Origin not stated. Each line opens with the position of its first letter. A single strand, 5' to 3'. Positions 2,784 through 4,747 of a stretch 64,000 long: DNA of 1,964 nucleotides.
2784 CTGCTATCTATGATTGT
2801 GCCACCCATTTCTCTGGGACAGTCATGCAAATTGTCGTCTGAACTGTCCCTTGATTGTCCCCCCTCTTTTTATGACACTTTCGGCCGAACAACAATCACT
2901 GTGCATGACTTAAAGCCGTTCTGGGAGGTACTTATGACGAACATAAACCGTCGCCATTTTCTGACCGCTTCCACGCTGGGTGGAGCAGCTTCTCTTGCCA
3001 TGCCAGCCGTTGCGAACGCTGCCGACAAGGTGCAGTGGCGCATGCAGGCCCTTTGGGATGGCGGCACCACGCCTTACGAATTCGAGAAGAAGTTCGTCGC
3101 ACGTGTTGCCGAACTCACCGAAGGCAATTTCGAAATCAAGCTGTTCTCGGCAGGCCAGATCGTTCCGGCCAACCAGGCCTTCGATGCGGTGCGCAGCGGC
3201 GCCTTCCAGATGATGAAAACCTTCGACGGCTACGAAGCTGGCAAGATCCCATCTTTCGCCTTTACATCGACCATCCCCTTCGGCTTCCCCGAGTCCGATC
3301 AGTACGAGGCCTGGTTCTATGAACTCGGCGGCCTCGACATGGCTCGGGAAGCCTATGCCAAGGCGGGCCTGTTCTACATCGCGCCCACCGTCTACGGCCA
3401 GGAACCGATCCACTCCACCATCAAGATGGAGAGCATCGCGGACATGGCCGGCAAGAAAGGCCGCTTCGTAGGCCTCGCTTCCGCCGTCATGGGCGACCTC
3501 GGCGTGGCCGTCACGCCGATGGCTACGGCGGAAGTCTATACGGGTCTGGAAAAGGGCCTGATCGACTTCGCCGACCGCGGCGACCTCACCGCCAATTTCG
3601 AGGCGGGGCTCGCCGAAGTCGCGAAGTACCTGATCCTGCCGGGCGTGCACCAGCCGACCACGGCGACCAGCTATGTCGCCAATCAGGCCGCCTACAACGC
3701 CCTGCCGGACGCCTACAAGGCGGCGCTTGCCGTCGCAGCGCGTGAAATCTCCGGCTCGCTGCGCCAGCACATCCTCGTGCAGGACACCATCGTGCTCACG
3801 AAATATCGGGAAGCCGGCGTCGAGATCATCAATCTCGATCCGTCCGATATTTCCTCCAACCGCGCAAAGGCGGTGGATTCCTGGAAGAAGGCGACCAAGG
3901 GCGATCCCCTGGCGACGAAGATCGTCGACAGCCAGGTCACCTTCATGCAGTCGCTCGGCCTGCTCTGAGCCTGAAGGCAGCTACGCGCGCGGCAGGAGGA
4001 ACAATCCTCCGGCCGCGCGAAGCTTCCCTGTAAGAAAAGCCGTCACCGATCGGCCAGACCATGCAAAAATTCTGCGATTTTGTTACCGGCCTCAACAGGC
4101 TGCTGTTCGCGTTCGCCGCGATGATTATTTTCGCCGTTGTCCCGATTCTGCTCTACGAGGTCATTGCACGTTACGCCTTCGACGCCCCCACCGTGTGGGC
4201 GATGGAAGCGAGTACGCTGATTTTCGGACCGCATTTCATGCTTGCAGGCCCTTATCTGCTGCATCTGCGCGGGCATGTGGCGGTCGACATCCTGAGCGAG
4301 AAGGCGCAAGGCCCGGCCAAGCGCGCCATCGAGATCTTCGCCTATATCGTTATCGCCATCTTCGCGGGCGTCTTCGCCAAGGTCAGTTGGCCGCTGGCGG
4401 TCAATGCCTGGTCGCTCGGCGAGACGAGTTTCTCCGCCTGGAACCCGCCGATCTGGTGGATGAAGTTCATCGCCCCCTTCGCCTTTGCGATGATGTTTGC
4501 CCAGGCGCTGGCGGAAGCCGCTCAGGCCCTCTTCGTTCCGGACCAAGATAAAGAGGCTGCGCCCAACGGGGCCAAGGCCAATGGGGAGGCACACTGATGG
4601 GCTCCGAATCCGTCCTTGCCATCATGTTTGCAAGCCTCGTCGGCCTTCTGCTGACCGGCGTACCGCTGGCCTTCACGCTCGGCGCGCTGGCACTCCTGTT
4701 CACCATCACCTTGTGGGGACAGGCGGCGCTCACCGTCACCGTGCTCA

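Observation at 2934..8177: TRAP transporter in one operon with mvaA-mvaB: candidate mevalonate uptake and catabolism system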

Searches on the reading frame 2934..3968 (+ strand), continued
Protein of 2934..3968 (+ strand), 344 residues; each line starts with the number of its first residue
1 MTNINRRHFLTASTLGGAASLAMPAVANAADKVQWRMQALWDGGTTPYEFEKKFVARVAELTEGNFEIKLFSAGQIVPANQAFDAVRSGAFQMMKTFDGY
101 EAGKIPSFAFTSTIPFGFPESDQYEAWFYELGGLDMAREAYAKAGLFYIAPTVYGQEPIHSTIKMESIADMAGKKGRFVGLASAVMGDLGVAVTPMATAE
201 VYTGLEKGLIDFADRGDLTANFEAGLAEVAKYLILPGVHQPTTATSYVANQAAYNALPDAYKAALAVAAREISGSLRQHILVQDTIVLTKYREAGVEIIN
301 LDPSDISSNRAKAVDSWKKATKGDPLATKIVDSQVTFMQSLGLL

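Call 31: find_encoding_contigs(protein=P0059, flank=7000, max_places=2)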
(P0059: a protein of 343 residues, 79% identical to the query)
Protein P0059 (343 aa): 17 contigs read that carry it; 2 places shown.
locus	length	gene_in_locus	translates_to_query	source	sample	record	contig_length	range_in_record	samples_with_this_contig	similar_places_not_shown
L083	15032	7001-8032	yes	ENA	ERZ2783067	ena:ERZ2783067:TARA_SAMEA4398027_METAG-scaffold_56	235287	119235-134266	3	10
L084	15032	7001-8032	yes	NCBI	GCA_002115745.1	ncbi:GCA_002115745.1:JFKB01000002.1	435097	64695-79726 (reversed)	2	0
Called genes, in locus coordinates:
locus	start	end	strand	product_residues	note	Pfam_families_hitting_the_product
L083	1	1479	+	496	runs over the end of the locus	PF00005:ABC_tran, PF13304:AAA_21 (faint), PF00005:ABC_tran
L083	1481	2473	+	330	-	PF02653:BPD_transp_2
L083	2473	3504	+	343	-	PF02653:BPD_transp_2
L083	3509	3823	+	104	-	PF05336:rhaM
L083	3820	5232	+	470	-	PF00370:FGGY_N, PF21546:FGGY_C_2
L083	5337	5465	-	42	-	-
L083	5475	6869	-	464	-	PF00392:GntR, PF00155:Aminotran_1_2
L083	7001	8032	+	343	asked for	PF03480:DctP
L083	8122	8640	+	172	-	PF04290:DctQ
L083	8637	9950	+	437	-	PF06808:DctM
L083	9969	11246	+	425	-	PF00368:HMG-CoA_red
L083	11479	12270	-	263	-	PF09339:HTH_IclR, PF01614:IclR_C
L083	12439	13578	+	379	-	PF13416:SBP_bac_8 (weak)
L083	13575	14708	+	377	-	PF02515:CoA_transf_3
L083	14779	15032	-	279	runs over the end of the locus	PF01557:FAA_hydrolase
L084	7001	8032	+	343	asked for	PF03480:DctP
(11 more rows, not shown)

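Call 32: find_encoding_contigs(protein=P0088, flank=7000, max_places=2)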
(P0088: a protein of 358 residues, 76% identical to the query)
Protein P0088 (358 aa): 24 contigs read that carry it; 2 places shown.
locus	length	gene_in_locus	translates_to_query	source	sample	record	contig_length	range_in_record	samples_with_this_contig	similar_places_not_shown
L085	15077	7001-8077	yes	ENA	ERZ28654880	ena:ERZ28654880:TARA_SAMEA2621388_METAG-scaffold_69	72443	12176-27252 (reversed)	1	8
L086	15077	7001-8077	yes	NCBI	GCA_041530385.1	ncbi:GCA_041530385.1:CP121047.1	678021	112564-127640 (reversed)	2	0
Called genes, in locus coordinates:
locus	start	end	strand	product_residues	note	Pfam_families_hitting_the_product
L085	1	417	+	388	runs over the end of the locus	PF00924:MS_channel_2nd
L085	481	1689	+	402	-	-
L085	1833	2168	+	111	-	PF05015:HigB-like_toxin (weak)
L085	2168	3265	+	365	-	PF01381:HTH_3, PF06114:Peptidase_M78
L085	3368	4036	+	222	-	PF08450:SGL (faint), PF05096:Glu_cyclase_2 (faint), PF21959:DUF6923 (faint)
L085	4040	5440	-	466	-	PF00392:GntR, PF00155:Aminotran_1_2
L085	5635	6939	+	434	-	PF00368:HMG-CoA_red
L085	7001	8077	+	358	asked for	PF03480:DctP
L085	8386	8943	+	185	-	PF04290:DctQ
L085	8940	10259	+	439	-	PF06808:DctM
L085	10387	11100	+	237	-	PF14525:AraC_binding_2, PF12833:HTH_18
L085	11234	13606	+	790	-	-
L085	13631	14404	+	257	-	-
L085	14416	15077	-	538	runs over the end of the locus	PF00982:Glyco_transf_20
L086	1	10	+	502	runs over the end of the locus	PF00005:ABC_tran, PF13304:AAA_21 (faint), PF00005:ABC_tran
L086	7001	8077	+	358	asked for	PF03480:DctP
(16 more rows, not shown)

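Call 51: find_related_loci(query=window:2934-3968:+, collection=metagenome_contigs, flank=7000)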
Query window:2934-3968:+ (344 aa) in metagenome_contigs; peptide patterns used: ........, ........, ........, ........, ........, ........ (x = any residue, [..] = any of these).
181 stretches matched a pattern; 132 encode a relative of the query (tblastn E <= 1e-3); the best 80 are kept; 80 distinct loci.
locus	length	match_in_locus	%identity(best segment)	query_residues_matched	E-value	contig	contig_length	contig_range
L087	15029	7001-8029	86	1-344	0e+0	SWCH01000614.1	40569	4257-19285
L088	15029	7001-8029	86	1-344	0e+0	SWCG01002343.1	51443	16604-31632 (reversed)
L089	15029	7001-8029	86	1-344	0e+0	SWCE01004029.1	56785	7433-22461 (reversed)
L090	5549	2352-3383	84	1-344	0e+0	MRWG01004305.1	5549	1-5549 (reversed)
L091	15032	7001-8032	82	1-344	0e+0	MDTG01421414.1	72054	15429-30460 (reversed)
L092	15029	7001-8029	82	1-344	0e+0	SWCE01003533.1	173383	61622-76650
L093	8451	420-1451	83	1-344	0e+0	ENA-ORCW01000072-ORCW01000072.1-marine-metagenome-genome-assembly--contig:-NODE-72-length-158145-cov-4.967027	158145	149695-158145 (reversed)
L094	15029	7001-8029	80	1-344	0e+0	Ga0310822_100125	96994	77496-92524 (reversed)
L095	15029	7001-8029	78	1-344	0e+0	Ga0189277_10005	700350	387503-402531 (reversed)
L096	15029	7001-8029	80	1-344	0e+0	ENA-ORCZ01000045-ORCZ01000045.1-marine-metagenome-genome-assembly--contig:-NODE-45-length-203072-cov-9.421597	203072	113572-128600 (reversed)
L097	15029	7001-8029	80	1-344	0e+0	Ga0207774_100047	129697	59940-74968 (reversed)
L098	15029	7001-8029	82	1-344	7e-179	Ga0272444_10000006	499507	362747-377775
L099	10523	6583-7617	71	1-344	2e-167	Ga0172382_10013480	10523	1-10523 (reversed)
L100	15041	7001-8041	70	1-344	8e-166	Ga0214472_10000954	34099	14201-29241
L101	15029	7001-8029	72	3-344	2e-165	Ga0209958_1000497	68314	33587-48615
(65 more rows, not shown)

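Call 63: search_solved_structures(query=window:2934-3968:+, max_evalue=1e-30, show_alignments=5)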
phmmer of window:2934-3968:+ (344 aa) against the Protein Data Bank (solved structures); distinct sequences matched with E-value up to 1e-30: 7.
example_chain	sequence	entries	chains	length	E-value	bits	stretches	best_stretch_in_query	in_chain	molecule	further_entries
2zzv_A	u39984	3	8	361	9.9e-62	212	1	2-343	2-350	ABC transporter, solute-binding protein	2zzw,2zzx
7e9y_A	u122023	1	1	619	2e-53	184.7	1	24-215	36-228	Lactate-binding periplasmic protein TTHA0766,Lactate-binding periplasmic protein TTHA0766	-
8zmz_A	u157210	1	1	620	1.2e-49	172.3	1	24-261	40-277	Lactate-binding periplasmic protein TTHA0766,Red fluorescent protein drFP583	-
2hzk_A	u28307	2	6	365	5.9e-37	130.6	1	5-333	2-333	TRAP-T family sorbitol/mannitol transporter, periplasmic binding protein, SmoM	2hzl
4yzz_A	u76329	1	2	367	3.6e-36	128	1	6-314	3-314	TRAP TRANSPORTER SOLUTE BINDING PROTEIN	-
4yic_A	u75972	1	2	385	4.2e-36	127.8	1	6-314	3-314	TRAP TRANSPORTER SOLUTE BINDING PROTEIN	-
7ug8_A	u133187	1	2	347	5.8e-31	110.9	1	28-303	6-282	Ketoacid-binding protein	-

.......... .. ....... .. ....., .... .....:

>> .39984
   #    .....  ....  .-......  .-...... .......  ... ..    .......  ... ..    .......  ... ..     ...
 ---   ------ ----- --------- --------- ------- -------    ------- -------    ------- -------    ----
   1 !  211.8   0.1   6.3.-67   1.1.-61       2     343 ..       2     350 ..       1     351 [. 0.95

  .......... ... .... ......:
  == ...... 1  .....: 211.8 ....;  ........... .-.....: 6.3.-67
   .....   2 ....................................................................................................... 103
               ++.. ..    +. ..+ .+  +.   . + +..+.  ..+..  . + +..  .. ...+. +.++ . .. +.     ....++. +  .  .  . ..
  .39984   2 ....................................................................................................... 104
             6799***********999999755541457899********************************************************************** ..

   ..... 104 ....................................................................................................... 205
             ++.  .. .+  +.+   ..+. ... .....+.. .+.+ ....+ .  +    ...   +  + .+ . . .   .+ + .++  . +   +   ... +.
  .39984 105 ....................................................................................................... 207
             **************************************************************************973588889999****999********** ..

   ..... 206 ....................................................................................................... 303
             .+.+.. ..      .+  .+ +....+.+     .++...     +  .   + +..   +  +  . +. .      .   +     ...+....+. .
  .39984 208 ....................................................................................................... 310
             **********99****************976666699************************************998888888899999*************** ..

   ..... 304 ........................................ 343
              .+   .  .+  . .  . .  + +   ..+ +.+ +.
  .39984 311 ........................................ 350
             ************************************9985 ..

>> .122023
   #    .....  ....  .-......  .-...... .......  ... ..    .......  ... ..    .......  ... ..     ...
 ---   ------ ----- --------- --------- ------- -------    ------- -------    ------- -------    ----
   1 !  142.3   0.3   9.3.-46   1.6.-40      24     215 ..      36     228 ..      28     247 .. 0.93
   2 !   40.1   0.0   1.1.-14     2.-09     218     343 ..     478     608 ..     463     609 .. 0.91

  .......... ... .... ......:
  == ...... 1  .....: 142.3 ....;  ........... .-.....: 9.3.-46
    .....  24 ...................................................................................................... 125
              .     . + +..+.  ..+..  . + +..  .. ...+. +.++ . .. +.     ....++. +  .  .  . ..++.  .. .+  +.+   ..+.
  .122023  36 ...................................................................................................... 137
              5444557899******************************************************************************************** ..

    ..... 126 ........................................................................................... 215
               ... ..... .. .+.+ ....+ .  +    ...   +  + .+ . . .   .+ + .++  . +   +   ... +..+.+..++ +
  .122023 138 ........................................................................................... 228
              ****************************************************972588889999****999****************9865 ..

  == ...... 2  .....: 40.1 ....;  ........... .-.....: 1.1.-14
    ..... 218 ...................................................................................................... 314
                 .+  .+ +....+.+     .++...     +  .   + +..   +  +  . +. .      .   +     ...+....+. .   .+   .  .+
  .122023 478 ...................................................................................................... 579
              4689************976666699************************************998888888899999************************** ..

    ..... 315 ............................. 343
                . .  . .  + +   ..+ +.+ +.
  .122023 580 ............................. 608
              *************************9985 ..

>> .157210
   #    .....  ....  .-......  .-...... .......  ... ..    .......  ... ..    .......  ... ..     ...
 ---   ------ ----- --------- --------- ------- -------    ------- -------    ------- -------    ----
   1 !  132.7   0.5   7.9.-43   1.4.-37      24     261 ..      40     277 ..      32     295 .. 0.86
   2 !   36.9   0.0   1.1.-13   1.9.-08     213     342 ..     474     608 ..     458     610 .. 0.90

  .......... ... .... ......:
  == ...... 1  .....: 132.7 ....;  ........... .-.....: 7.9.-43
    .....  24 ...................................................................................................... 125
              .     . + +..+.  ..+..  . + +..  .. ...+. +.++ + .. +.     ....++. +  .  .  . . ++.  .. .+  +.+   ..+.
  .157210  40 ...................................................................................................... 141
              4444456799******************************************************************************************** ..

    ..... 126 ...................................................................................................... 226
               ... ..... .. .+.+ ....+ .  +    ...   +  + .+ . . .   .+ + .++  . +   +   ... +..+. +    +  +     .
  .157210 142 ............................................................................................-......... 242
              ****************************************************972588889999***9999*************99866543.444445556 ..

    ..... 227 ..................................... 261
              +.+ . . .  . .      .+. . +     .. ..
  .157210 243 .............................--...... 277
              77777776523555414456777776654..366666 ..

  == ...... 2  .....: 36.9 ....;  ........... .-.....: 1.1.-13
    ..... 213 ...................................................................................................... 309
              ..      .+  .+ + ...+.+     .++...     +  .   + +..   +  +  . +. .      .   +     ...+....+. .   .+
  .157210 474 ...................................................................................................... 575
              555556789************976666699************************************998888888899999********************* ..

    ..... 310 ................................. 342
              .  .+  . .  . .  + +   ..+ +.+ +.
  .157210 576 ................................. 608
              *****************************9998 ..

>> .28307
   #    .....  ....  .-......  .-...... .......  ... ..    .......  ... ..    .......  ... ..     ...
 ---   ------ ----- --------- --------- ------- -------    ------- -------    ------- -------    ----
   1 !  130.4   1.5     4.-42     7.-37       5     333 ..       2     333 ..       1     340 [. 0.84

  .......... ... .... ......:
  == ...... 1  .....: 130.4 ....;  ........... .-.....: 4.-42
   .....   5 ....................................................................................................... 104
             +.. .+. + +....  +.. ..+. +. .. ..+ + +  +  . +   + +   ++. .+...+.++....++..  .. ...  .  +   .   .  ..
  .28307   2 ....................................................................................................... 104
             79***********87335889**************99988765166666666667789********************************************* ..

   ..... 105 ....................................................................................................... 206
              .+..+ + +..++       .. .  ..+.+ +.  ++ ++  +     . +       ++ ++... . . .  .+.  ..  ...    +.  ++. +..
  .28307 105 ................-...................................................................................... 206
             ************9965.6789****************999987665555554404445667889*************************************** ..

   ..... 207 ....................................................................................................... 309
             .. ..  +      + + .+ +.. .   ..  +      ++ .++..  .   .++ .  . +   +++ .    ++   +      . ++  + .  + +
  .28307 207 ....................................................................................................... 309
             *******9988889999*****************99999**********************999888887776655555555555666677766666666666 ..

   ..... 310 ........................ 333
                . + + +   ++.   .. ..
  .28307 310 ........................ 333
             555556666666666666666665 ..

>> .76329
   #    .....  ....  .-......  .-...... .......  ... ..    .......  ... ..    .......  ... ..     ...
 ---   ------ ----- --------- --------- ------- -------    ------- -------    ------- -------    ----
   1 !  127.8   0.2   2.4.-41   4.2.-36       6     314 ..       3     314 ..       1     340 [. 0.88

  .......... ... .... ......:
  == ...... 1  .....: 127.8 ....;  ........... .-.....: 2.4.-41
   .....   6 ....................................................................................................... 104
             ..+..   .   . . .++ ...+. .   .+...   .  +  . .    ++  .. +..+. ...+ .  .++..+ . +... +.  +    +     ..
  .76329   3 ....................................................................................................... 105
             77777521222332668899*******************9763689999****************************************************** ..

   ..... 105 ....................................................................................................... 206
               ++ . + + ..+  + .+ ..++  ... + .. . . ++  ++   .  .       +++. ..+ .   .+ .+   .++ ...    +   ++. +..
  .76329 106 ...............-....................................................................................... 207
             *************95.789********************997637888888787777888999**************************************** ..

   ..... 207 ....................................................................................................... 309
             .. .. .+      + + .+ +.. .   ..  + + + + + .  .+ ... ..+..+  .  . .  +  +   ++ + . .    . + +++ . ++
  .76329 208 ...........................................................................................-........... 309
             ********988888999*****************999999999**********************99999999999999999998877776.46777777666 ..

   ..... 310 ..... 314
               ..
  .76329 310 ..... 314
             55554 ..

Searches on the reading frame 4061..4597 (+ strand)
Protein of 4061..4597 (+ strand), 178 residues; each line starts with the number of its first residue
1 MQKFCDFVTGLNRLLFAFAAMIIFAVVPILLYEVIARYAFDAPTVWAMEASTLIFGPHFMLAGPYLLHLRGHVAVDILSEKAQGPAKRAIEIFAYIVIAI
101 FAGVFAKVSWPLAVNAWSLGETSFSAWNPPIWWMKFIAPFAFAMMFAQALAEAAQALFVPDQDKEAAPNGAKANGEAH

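Call 5: search_protein_families(library=pfam, proteins=[window:4061-4597:+])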
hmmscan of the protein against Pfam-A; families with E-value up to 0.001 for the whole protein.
window:4061-4597:+ (178 aa): 1 family
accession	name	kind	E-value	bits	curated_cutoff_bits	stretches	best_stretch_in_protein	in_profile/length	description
PF04290.18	DctQ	-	1.5e-25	90.1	28.3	1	29-157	4-130/132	Tripartite ATP-independent periplasmic transporters, DctQ component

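Call 6: search_protein_families(library=ncbifam, proteins=[window:4061-4597:+])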
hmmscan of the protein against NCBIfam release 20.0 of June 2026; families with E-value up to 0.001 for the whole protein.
window:4061-4597:+ (178 aa): 0 families
